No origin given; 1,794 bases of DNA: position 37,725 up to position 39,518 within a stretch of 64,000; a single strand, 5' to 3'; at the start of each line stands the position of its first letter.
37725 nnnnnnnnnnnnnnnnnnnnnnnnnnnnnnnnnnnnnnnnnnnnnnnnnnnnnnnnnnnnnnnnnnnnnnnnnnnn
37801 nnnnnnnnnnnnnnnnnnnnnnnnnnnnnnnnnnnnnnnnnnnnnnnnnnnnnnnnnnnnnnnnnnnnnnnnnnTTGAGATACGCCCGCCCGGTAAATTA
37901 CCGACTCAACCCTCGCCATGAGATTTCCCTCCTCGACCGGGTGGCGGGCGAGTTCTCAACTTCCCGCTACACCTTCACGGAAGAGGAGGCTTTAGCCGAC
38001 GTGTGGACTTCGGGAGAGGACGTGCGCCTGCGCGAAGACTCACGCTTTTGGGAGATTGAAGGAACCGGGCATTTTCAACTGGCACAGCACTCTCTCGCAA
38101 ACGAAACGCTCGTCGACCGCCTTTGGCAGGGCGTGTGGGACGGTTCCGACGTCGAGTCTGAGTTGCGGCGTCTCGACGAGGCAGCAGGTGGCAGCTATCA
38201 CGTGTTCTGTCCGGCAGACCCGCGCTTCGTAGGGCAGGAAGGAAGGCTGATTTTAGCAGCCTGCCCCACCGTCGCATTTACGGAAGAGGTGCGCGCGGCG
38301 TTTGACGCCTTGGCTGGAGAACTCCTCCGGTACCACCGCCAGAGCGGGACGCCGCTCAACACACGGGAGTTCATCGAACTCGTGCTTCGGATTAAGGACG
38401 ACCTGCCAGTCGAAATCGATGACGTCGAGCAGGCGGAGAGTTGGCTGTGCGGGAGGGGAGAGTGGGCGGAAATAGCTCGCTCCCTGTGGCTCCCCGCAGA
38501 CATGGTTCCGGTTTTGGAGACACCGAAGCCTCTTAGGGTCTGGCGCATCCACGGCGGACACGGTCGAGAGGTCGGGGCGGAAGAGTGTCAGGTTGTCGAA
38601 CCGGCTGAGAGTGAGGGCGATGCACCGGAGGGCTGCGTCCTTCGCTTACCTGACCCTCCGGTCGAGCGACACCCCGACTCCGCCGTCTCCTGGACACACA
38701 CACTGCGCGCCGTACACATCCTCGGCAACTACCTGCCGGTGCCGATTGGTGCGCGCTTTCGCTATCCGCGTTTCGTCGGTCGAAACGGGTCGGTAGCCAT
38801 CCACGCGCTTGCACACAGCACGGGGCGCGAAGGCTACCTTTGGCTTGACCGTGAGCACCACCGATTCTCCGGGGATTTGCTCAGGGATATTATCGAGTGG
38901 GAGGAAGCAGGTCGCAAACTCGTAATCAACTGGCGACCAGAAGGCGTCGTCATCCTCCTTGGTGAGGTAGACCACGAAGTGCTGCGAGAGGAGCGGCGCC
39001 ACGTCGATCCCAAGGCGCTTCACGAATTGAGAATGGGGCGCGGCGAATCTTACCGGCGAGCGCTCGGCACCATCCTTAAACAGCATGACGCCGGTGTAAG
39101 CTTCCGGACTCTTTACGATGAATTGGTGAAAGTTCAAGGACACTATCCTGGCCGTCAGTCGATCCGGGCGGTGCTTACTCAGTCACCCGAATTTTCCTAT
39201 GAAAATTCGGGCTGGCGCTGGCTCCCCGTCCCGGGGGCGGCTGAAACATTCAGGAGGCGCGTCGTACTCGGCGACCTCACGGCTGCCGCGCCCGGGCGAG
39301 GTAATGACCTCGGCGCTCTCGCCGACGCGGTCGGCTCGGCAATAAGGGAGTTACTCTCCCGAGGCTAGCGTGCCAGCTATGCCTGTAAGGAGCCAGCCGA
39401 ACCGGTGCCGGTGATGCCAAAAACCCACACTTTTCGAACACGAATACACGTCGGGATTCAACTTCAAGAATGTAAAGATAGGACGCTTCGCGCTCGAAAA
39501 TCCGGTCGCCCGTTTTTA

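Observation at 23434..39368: Six-gene SNF2 / HEPN-like / N6A-methyltransferase / RHH / exonuclease-DinG-RecQ / HARE-HTH operon: candidate unclassified methylation-coupled defence system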

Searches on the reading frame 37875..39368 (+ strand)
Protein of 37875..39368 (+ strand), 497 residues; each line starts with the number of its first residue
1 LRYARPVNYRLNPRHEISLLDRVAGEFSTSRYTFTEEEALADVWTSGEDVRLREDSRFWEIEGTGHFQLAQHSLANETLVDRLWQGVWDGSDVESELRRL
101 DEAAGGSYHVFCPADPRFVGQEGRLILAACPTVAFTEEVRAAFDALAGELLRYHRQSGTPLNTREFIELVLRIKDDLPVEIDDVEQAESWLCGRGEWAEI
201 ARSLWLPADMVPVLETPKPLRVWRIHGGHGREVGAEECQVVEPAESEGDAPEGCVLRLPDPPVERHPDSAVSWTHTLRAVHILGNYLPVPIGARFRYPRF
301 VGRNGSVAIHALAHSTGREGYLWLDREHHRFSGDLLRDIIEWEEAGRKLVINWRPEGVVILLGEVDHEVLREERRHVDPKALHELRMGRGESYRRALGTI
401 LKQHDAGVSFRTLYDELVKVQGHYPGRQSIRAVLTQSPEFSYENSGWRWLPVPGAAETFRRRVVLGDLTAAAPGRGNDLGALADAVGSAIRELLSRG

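Call 3: search_protein_families(library=pfam, proteins=[window:37875-39368:+], max_evalue=0.01)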
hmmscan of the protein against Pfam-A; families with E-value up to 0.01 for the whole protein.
window:37875-39368:+ (497 aa): 0 families

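Call 4: search_protein_families(library=padloc, proteins=[window:37875-39368:+], max_evalue=0.01)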
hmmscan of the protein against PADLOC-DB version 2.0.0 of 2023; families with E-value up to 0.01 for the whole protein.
window:37875-39368:+ (497 aa): 0 families

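Call 5: search_protein_families(library=ncbifam, proteins=[window:37875-39368:+], max_evalue=0.01)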
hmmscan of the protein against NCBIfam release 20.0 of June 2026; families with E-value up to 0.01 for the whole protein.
window:37875-39368:+ (497 aa): 0 families

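Call 12: find_homologous_proteins(query=window:37875-39365:+)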
Query window:37875-39365:+ (497 aa): 53 proteins with E <= 0.001 among 8000 candidates.
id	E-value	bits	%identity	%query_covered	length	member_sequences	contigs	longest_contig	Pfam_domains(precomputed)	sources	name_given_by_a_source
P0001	0.0e+0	1144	100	100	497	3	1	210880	-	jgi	-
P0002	1.1e-264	897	79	100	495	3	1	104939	-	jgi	jgi:hypothetical protein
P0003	4.8e-247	839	75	100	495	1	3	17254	-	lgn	-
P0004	1.5e-231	788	68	100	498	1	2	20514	-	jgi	jgi:hypothetical protein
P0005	2.6e-219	747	67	100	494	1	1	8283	-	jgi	jgi:hypothetical protein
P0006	1.4e-214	732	64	100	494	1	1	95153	-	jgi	jgi:hypothetical protein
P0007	1.3e-200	686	60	100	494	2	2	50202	-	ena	-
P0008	1.8e-186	639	58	100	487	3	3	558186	-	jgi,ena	jgi:hypothetical protein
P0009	3.8e-186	638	57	100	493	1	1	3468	-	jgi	jgi:hypothetical protein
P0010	1.1e-185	636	55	100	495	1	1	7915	-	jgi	jgi:hypothetical protein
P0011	4.0e-181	621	59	95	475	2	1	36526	-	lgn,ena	-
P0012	9.0e-181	620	56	99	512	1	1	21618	-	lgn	-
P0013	5.8e-179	614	56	95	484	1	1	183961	-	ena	-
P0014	6.0e-177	608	56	100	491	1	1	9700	-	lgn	-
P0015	8.7e-171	587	54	100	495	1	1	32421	-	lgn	-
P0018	6.9e-164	564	53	99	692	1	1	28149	PF00717.29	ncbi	-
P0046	2.4e-132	460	42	100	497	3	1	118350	-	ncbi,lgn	-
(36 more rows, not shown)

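Call 14: find_encoding_contigs(protein=P0046, flank=10000, max_places=2)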
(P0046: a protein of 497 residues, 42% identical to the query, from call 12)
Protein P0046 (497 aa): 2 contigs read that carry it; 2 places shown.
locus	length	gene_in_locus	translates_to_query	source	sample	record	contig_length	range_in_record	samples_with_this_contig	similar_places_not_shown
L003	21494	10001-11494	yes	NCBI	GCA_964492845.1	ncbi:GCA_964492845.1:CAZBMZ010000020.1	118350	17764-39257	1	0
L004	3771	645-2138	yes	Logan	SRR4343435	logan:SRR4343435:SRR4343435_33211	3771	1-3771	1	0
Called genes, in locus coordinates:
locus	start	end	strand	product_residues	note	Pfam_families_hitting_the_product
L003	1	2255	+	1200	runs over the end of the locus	PF07669:Eco57I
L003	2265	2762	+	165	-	-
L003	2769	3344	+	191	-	PF05685:Uma2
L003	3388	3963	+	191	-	PF05685:Uma2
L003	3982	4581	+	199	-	-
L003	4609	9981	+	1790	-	PF00929:RNase_T, PF06733:DEAD_2 (weak), PF13307:Helicase_C_2, PF00270:DEAD, PF00271:Helicase_C, PF09382:RQC (weak)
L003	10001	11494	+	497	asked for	-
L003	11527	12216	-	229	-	PF12728:HTH_17 (weak), PF20432:Xre-like-HTH (faint)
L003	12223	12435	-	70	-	-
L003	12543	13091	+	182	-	PF01625:PMSR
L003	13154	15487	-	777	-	PF00069:Pkinase, PF07714:PK_Tyr_Ser-Thr, PF13429:TPR_15 (faint), PF13176:TPR_7 (faint), PF13431:TPR_17 (faint), PF21033:RMD1-3 (faint), PF00515:TPR_1 (faint), PF07719:TPR_2 (faint), +7 more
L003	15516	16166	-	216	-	PF01553:Acyltransferase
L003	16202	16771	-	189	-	PF13640:2OG-FeII_Oxy_3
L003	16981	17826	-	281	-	-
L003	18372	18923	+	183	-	PF07963:N_methyl (weak)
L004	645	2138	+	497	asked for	-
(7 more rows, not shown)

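Call 15: find_encoding_contigs(protein=P0018, flank=10000, max_places=2)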
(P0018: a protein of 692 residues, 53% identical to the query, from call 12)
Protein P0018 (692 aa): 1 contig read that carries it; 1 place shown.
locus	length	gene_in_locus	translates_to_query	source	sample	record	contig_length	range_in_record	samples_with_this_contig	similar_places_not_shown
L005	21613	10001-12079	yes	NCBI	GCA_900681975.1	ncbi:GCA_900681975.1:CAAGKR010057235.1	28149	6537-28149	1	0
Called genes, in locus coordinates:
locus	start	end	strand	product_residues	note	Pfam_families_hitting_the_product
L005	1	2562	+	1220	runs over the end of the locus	PF07669:Eco57I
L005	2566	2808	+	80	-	-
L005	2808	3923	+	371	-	-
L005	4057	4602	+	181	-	-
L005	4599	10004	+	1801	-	PF00929:RNase_T, PF06733:DEAD_2 (weak), PF13307:Helicase_C_2, PF00270:DEAD, PF00271:Helicase_C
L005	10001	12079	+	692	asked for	PF00717:Peptidase_S24 (weak)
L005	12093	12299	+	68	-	-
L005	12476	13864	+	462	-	-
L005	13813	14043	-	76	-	-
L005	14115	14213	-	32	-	-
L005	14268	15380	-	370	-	PF05598:DUF772, PF01609:DDE_Tnp_1, PF13751:DDE_Tnp_1_6 (weak)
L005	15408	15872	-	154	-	-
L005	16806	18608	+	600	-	-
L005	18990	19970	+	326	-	PF07676:PD40 (faint), PF26549:Tricorn_N, PF26550:Tricorn_2nd (faint), PF26549:Tricorn_N (weak)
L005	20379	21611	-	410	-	?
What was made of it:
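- A DDE transposase lies near L005 (call 15).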

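Call 16: find_encoding_contigs(protein=P0008, flank=10000, max_places=2)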
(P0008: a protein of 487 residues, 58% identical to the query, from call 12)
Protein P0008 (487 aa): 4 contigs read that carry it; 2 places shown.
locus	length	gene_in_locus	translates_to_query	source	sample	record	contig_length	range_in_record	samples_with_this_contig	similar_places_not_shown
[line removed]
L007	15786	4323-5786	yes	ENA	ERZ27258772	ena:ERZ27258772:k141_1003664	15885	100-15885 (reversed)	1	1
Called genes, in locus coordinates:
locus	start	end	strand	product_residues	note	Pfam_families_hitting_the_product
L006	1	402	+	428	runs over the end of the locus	-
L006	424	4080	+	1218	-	PF07669:Eco57I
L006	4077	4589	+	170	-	-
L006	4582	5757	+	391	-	-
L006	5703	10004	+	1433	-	PF06733:DEAD_2 (weak), PF13307:Helicase_C_2, PF00270:DEAD, PF00271:Helicase_C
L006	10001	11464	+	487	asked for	-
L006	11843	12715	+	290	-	-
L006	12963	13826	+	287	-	PF02558:ApbA (weak), PF02737:3HCDH_N, PF03446:NAD_binding_2 (weak), PF00725:3HCDH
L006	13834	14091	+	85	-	PF00550:PP-binding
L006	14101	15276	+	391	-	PF02771:Acyl-CoA_dh_N, PF02770:Acyl-CoA_dh_M, PF00441:Acyl-CoA_dh_1, PF08028:Acyl-CoA_dh_2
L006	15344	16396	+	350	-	PF00702:Hydrolase (faint), PF12689:Acid_PPase (faint)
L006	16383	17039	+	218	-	PF13193:AMP-binding_C, PF00550:PP-binding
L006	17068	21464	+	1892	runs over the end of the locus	PF00109:ketoacyl-synt, PF02801:Ketoacyl-synt_C, PF16197:KAsynt_C_assoc, PF22336:RhiE-like_linker, PF22621:CurL-like_PKS_C, PF00698:Acyl_transf_1, PF00550:PP-binding, PF00668:Condensation, +1 more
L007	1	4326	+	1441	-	?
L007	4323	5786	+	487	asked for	-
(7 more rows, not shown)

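Call 35: search_solved_structures(query=A1, max_evalue=10)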
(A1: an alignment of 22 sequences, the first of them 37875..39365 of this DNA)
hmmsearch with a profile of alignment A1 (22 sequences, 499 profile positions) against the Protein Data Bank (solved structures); distinct sequences matched with E-value up to 10: 1.
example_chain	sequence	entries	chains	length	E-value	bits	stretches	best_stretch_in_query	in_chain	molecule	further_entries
1tty_A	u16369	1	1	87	0.76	11.5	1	368-405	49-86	RNA polymerase sigma factor rpoD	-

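Call 45: predict_structure(alignment_id=A1)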
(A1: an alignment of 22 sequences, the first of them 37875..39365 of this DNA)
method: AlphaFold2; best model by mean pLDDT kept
length: 497 residues; sequences in the alignment: 22
mean_pLDDT: 83.3   pTM: 0.77
mean pLDDT of the five models: 83.3, 80.7, 79.5, 78.9, 75.4
residues with pLDDT >= 90: 224; 70-90: 190; 50-70: 56; < 50: 27
segments of 3 or more residues with pLDDT < 50: 1-13, 246-249, 473-477
pLDDT, mean of each block of 10 residues (from residue 1): 35 58 91 94 85 85 86 93 91 95 91 90 84 85 94 91 94 90 89 89 89 74 65 68 55 70 91 93 90 89 75 94 90 93 93 95 92 82 80 93 91 94 89 91 90 88 71 50 58 54
secondary structure, 60 per line:
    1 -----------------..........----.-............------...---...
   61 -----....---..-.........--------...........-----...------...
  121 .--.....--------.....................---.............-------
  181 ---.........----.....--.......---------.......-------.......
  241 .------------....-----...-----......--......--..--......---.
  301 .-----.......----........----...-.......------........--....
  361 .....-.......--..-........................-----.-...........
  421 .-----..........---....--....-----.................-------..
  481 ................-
elements in order: H18-27 H36-45 E58-60 E66-69 H76-84 H93-103 E109-111 E118-121 E124-128 H137-157 H163-173 H184-192 E197-201 E204-207 E220-226 E234-241 E254-257 E263-265 E271-276 H279-284 H291-296 E307-313 E318-325 E330-332 H334-340 E347-354 E357-365 H367-373 H379-402 H410-421 H427-436 E440-443 E446-449 H455-471 H479-496
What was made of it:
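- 37875..39368 (+): Protein 6 (497 aa): a multi-domain, non-enzymatic, probably DNA-binding protein, translationally coupled to protein 5. It combines winged-helix-like modules, a beta-rich module resembling B3/LlaJI.R1-N DNA-binding domains, and a C-terminal winged helix. Some orthologues add a LexA-like S24 peptidase. AF2 model with pLDDT 83 and pTM 0.77 (call 45).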

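Call 49: fold_search(model_id=the predicted structure, library=pdb)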
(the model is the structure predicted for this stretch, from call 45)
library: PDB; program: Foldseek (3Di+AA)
matches with E <= 10: 259; with E <= 0.001: 0
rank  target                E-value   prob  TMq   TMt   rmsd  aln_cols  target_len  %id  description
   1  4ldy_B                1.9e-02  0.72  0.14  0.21  17.1       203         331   12  Crystal structure of the DNA binding domain of the G245A mutant of arabidopsis thaliana auxin reponse factor 1 (released 2014-02-12)
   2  5yzy_C                1.4e-01  0.80  0.15  0.52   4.7       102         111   15  AtVAL1 B3 domain in complex with 13bp-DNA (released 2018-05-02)
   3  6c5d_A                1.7e-01  0.96  0.15  0.55   4.3       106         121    8  N-terminal domain of Helicobacter pylori LlaJI.R1 (released 2018-06-27)
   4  6c5d_B                2.0e-01  0.97  0.15  0.53   4.5       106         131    8  N-terminal domain of Helicobacter pylori LlaJI.R1 (released 2018-06-27)
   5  3jct_r                2.5e-01  0.05  0.09  0.14  18.9       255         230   10  Cryo-em structure of eukaryotic pre-60S ribosomal subunits (released 2016-06-01)
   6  2iub_A                3.9e-01  0.07  0.09  0.12  19.3       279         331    8  Crystal structure of a divalent metal ion transporter CorA at 2.9 A resolution. (released 2006-08-03)
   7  8tmc_E                4.4e-01  0.06  0.07  0.10  19.6       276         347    9  Cryo-EM structure of CorA in complex with conformation-specific synthetic antibody C12 and 20 mM MgCl2, State MG20-2 (released 2025-02-12)
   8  5hft_D                4.6e-01  0.07  0.08  0.21  18.4       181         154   12  Crystal structure of HpxW (released 2016-06-29)
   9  4ldu                  5.2e-01  0.28  0.13  0.18  16.0       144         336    8  Crystal structure of the DNA binding domain of Arabidopsis thaliana auxin response factor 5 (released 2014-02-12)
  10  2bbj_A                7.7e-01  0.02  0.06  0.09  22.9       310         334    9  Crystal structure of the CorA Mg2+ transporter (released 2005-12-13)
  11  6o4p_B                7.7e-01  0.02  0.07  0.09  18.8       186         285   11  The crystal structure of the interleukin 11 alpha receptor (released 2020-05-06)
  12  6ylg_r                8.6e-01  0.02  0.09  0.14  18.6       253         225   11  Rix1-Rea1 pre-60S particle - 60S core, body 1 (rigid body refinement) (released 2020-07-29)
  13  4zkq_A                9.6e-01  0.01  0.06  0.07  19.4       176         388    9  Viral chemokine binding protein R17 encoded by rodent gammaherpesvirus Peru ( RHVP) (released 2015-11-18)
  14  3nwi_C                1.0e+00  0.02  0.07  0.13  19.1       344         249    9  The Soluble Domain Structure of the ZntB Zn2+ Efflux System (released 2011-03-23)
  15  3rco_B                1.1e+00  0.60  0.11  0.55   3.9        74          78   16  Crystal structure of a conserved motif in human TDRD7 (released 2012-04-04)
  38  2krc_MODEL_1_A        1.9e+00  0.41  0.12  0.48   5.7        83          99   12  Solution structure of the N-terminal domain of Bacillus subtilis delta subunit of RNA polymerase (released 2010-04-07)
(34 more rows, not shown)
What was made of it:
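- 37875..39368 (+): Foldseek domain-level hits to 6c5d (prob 0.96-0.97), 5yzy, 4ldy and 2krc (call 49).
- On HARE-HTH (C-terminus of protein 6): Foldseek hits 2krc (RNAP delta NTD) with prob 0.41 and TMt 0.48 (call 49).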

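Call 52: search_protein_families(library=pfam, alignment_id=A1, max_evalue=1)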
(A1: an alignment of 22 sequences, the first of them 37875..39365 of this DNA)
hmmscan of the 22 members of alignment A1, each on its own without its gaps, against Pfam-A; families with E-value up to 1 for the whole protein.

A. member 1, window:37875-39365:+ (497 aa): 0 families

B. families by the number of members that match (of 22 scanned): 8 families
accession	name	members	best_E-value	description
PF00717.28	Peptidase_S24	5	6.3e-10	Peptidase S24-like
PF24356.1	WH_PARP12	1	0.018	PARP12 winged helix domain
PF09105.16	SelB-wing_1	1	0.024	Elongation factor SelB, winged helix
PF09298.16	FAA_hydrolase_N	1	0.12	Fumarylacetoacetase N-terminal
PF17871.7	AAA_lid_9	1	0.12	AAA lid domain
PF20859.2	RHA1_ro05818_N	1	0.15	Hypothetical protein RHA1_ro05818, N-terminal helical domain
PF19803.4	DUF6286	1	0.24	Family of unknown function (DUF6286)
PF13565.12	HTH_32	1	0.46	Homeodomain-like domain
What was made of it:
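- On HARE-HTH (C-terminus of protein 6): No PF05066 hit in 22 members (call 52).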

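Call 60: search_protein_families(library=pfam, proteins=[L005:2808-3923:+], max_evalue=0.01)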
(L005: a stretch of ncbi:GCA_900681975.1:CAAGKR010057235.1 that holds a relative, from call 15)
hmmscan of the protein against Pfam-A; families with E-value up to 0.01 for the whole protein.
L005:2808-3923:+ (371 aa): 0 families

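Call 74: search_dna_similar(query=window:37875-39365:+, collection=plasmids, mode=protein, max_evalue=0.001)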
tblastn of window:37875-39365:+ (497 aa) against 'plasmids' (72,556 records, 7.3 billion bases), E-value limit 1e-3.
No match.

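Call 75: search_dna_similar(query=window:37875-39365:+, collection=phages, mode=protein, max_evalue=0.001)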
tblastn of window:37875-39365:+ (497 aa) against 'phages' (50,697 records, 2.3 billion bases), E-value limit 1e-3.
No match.
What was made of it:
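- No copy was found on plasmids or phages (calls 74, 75). No homologue of protein 6 was found in 72,556 plasmids or 50,697 phages (calls 74, 75).
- Tried and rejected: No protein 6 homologue in either collection (calls 74, 75).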

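Call 76: search_protein_representatives(alignment_id=A1)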
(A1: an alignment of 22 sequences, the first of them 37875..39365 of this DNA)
Query: 22 sequences, 499 profile positions. Proteins with E-value up to 0.001 (for the whole library): 210; up to 1e-10: 118; up to 1e-30: 61. The best 150 are listed.
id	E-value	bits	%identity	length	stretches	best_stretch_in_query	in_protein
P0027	1.4e-231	785.9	-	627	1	1-497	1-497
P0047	2.5e-218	742.1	-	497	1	1-497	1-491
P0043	5.7e-195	665.1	-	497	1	1-495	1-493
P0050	6.9e-125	433.9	-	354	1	143-493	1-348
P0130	8.7e-124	430.2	-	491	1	1-492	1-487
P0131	7.7e-119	413.9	-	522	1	17-478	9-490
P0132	1.3e-115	403.3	-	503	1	18-493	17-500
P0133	4.4e-107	375.1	-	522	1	14-495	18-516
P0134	3.6e-106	372.1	-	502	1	17-493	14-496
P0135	7.6e-104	364.5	-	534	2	262-484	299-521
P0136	1.8e-99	350.0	-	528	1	17-469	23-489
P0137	4.6e-99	348.7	-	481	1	18-495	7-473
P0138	4.4e-98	345.4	-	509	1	20-496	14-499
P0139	4.7e-97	342.1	-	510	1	19-469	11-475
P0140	1.5e-96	340.4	-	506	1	14-470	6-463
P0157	6.1e-67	242.7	-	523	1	40-363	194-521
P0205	2.6e-18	82.3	-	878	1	13-124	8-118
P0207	1.4e-17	79.9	-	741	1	17-131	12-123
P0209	4.7e-17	78.2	-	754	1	8-129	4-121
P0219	2.2e-13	66.0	-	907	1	12-132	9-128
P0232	1.2e-11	60.3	-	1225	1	18-437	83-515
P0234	2.6e-11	59.2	-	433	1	17-148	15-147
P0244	1.4e-10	56.9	-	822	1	133-462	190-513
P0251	3.3e-10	55.6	-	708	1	18-157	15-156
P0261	2.1e-09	53.0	-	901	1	15-444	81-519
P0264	3.0e-09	52.4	-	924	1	17-442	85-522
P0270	1.7e-08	49.9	-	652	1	20-146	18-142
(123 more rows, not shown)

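Call 77: search_protein_families(library=pfam, proteins=[P0205, P0207, P0209, P0219, P0232, P0244, P0261, P0264, P0251, P0234], max_evalue=0.001)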
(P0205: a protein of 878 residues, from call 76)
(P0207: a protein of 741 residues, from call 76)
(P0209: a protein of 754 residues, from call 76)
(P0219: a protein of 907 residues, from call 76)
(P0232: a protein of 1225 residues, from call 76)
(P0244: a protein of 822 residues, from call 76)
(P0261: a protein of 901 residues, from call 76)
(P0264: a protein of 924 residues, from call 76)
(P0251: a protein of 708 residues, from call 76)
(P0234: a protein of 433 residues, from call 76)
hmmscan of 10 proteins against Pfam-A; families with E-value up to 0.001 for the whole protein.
P0205 (878 aa): 0 families

P0207 (741 aa): 0 families

P0209 (754 aa): 0 families

P0219 (907 aa): 0 families

P0232 (1225 aa): 2 families
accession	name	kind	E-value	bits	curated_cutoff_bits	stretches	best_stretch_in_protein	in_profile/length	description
PF04545.22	Sigma70_r4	-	4e-15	55.5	24.1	1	861-912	2-49/50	Sigma-70, region 4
PF04542.20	Sigma70_r2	-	6.6e-12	45.5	24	1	644-707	3-66/71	Sigma-70 region 2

P0244 (822 aa): 1 family
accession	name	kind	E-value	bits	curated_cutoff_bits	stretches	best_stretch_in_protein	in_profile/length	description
PF05066.19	HARE-HTH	-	9.2e-05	23.2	25.9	0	114-169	7-71/71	HB1, ASXL, restriction endonuclease HTH domain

P0261 (901 aa): 2 families
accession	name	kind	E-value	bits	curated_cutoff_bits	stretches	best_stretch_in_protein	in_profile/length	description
PF04545.22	Sigma70_r4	-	1.5e-16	60.1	24.1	1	837-887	2-48/50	Sigma-70, region 4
PF04542.20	Sigma70_r2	-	2.1e-07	31.1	24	1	628-690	3-67/71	Sigma-70 region 2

P0264 (924 aa): 1 family
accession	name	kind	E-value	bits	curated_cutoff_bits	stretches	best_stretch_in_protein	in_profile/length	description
PF00250.24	Forkhead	-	0.00039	20.9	27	0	11-49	3-41/88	Forkhead domain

P0251 (708 aa): 0 families

P0234 (433 aa): 0 families
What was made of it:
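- On HARE-HTH (C-terminus of protein 6): A distant relative, P0244, has a sub-threshold PF05066 hit, but in a different region (call 77).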

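Call 81: find_related_loci(query=A1, collection=viral_contigs, flank=10000)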
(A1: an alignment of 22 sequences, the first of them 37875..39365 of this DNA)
Query A1 (497 aa) in viral_contigs; peptide patterns used: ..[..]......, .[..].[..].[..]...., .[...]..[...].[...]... (x = any residue, [..] = any of these).
69 stretches matched a pattern; 1 encode a relative of the query (tblastn E <= 1e-3); 1 distinct loci.
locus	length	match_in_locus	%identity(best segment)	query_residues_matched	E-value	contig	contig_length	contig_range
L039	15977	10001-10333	36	17-128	9e-13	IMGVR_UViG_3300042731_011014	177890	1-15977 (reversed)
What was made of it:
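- The single viral-contig hit covers only one domain of protein 6 (call 81).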

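Call 84: search_protein_families(library=pfam, proteins=[L039:6602-9952:+, L039:9956-11029:+, L039:4173-4856:+, L039:11472-11996:+, L039:14108-15085:+, P0157, P0135, P0270], max_evalue=0.001)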
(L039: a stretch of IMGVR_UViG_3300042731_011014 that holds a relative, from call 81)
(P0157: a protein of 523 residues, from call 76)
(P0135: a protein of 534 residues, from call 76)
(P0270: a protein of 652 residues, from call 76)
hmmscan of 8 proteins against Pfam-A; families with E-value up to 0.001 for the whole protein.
L039:6602-9952:+ (1116 aa): 4 families
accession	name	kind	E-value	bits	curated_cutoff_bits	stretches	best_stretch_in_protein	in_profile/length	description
PF18135.7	Type_ISP_C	-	1.4e-64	218.8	25.9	1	741-1096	1-341/342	Type ISP C-terminal specificity domain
PF07669.17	Eco57I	-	1.4e-11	45.2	25.3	1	468-638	4-165/171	Eco57I restriction-modification methylase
PF02384.22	N6_Mtase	-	1e-09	38.6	20.4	1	410-555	49-138/311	N-6 DNA Methylase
PF01170.24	UPF0020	-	0.00064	19.9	22.3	0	402-554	26-133/197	RMKL-like, methyltransferase domain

L039:9956-11029:+ (357 aa): 0 families

L039:4173-4856:+ (227 aa): 1 family
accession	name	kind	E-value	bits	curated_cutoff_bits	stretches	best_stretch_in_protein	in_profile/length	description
PF06508.19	QueC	-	2.3e-07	30.9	22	1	126-200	133-209/210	Queuosine biosynthesis protein QueC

L039:11472-11996:+ (174 aa): 1 family
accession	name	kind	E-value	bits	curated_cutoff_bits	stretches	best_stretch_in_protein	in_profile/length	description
PF01740.26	STAS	-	3.8e-13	49.6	22.6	1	16-110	9-106/106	STAS domain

L039:14108-15085:+ (325 aa): 1 family
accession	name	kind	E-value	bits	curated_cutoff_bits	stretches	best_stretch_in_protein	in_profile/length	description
PF01259.24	SAICAR_synt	-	9e-31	107.9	20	2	30-150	2-119/233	SAICAR synthetase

P0157 (523 aa): 0 families

P0135 (534 aa): 0 families

P0270 (652 aa): 0 families
